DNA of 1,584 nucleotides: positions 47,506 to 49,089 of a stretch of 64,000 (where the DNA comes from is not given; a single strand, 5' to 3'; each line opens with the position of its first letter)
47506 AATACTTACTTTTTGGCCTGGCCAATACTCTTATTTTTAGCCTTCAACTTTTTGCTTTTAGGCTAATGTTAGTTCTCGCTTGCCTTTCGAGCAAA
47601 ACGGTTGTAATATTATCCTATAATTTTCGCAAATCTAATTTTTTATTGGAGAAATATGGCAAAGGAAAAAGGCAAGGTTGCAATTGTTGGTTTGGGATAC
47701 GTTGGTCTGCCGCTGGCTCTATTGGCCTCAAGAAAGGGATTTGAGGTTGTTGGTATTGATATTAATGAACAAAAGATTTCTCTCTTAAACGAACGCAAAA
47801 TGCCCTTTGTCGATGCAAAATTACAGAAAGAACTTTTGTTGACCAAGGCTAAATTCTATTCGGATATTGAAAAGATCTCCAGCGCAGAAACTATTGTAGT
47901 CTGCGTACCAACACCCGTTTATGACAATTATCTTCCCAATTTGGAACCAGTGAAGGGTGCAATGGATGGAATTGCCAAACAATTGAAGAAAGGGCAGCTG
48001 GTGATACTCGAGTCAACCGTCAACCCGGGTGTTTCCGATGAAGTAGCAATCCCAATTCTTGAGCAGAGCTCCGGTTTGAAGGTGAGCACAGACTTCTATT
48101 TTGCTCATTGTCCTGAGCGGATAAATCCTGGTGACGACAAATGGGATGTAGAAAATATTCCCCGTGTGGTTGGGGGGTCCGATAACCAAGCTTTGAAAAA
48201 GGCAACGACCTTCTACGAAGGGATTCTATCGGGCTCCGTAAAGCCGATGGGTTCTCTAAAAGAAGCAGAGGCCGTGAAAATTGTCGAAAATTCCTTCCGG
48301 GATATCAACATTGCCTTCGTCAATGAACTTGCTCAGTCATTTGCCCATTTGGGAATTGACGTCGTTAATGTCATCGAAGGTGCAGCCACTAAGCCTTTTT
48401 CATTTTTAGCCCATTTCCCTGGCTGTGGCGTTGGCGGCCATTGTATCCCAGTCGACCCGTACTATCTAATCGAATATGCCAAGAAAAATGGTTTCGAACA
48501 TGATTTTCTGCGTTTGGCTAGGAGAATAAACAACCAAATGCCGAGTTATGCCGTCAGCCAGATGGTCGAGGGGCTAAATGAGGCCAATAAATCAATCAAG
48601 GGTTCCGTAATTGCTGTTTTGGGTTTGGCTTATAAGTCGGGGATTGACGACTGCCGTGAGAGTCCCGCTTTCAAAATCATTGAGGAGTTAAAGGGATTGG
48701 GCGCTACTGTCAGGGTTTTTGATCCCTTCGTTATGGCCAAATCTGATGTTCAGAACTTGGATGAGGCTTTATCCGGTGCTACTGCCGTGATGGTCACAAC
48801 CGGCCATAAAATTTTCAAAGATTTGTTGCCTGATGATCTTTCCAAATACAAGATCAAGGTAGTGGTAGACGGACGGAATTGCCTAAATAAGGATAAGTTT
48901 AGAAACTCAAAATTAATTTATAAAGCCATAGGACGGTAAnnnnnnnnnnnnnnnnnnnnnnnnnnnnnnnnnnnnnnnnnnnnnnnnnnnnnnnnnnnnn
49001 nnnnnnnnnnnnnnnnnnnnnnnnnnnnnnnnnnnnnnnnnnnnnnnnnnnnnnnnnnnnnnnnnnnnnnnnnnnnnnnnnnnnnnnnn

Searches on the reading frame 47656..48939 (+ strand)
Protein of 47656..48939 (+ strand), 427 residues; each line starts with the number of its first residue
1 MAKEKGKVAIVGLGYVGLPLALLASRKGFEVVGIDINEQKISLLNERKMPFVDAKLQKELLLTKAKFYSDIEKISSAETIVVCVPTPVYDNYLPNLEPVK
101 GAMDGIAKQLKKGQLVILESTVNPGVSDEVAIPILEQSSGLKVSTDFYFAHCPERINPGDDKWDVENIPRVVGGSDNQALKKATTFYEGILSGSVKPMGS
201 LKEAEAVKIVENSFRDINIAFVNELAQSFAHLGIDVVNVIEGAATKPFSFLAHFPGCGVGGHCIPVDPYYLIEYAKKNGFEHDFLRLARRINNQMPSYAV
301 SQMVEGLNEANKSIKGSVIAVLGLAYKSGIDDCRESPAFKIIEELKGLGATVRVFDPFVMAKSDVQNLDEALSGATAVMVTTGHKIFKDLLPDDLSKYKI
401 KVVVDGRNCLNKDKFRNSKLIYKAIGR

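Call 4: search_protein_families(library=pfam, proteins=[window:47656-48939:+])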
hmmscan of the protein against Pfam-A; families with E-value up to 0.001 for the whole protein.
window:47656-48939:+ (427 aa): 9 families
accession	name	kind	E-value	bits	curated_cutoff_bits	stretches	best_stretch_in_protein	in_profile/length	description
PF03721.20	UDPG_MGDP_dh_N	-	9.3e-43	146.4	27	1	7-181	2-181/187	UDP-glucose/GDP-mannose dehydrogenase family, NAD binding domain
PF00984.24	UDPG_MGDP_dh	-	4.1e-29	101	25.4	1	202-293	1-93/94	UDP-glucose/GDP-mannose dehydrogenase family, central domain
PF03720.21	UDPG_MGDP_dh_C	-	3e-25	89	30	1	320-411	1-102/103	UDP-glucose/GDP-mannose dehydrogenase family, UDP binding domain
PF03446.21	NAD_binding_2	-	5.9e-09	36.6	21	1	7-131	1-104/161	NAD binding domain of 6-phosphogluconate dehydrogenase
PF01210.29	NAD_Gly3P_dh_N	-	1.7e-06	28.5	23.1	1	7-100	1-93/158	NAD-dependent glycerol-3-phosphate dehydrogenase N-terminus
PF02254.24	TrkA_N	-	4.7e-05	24.1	23.8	1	8-67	1-60/116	TrkA-N domain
PF02737.24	3HCDH_N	-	0.00015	22.2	22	1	7-74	1-67/180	3-hydroxyacyl-CoA dehydrogenase, NAD binding domain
PF03807.23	F420_oxidored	-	0.00028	21.9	21.6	0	7-96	1-79/94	NADP oxidoreductase coenzyme F420-dependent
PF01262.27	AlaDh_PNT_C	-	0.00039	20.4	23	0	4-64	27-79/214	Alanine dehydrogenase/PNT, C-terminal domain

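Call 5: search_protein_families(library=ncbifam, proteins=[window:47656-48939:+])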
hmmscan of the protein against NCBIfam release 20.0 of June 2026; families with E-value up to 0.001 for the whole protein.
window:47656-48939:+ (427 aa): 10 families
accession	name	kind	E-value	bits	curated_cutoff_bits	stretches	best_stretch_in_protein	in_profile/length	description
TIGR03026.1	NDP-sugDHase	subfamily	5e-125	417.5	189.8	1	7-408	2-413/413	nucleotide sugar dehydrogenase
NF040825.1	UDPMaNacDH_Arch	equivalog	2.8e-96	323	750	1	7-427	2-415/418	UDP-N-acetyl-D-mannosamine dehydrogenase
NF011729.0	PRK15182.1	equivalog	1.8e-76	257.6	592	1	5-398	6-402/425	Vi polysaccharide biosynthesis UDP-N-acetylglucosamine C-6 dehydrogenase TviB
NF008286.0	PRK11064.1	equivalog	3.3e-72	243.4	459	1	7-405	5-414/420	UDP-N-acetyl-D-mannosamine dehydrogenase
NF041297.1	UDPGDh_AglM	equivalog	6.2e-55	186.8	670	1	7-413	2-420/429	UDP-glucose 6-dehydrogenase AglM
NF047673.2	TeichurnBiosyTuaD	equivalog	4.8e-51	174.2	700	1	7-427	3-431/439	UDP-glucose 6-dehydrogenase TuaD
NF011631.0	PRK15057.1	equivalog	5.4e-23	81.7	757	1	7-361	2-341/388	UDP-glucose 6-dehydrogenase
NF043037.1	ThreonDh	equivalog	1.2e-06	28.1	350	1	6-46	3-43/297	L-threonate dehydrogenase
TIGR01505.1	tartro_sem_red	equivalog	9.4e-05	21.8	340.75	0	7-240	1-201/291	2-hydroxy-3-oxopropionate reductase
NF000942.0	PRK00094.1-4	subfamily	0.00022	20.5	257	1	7-100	4-96/334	NAD(P)H-dependent glycerol-3-phosphate dehydrogenase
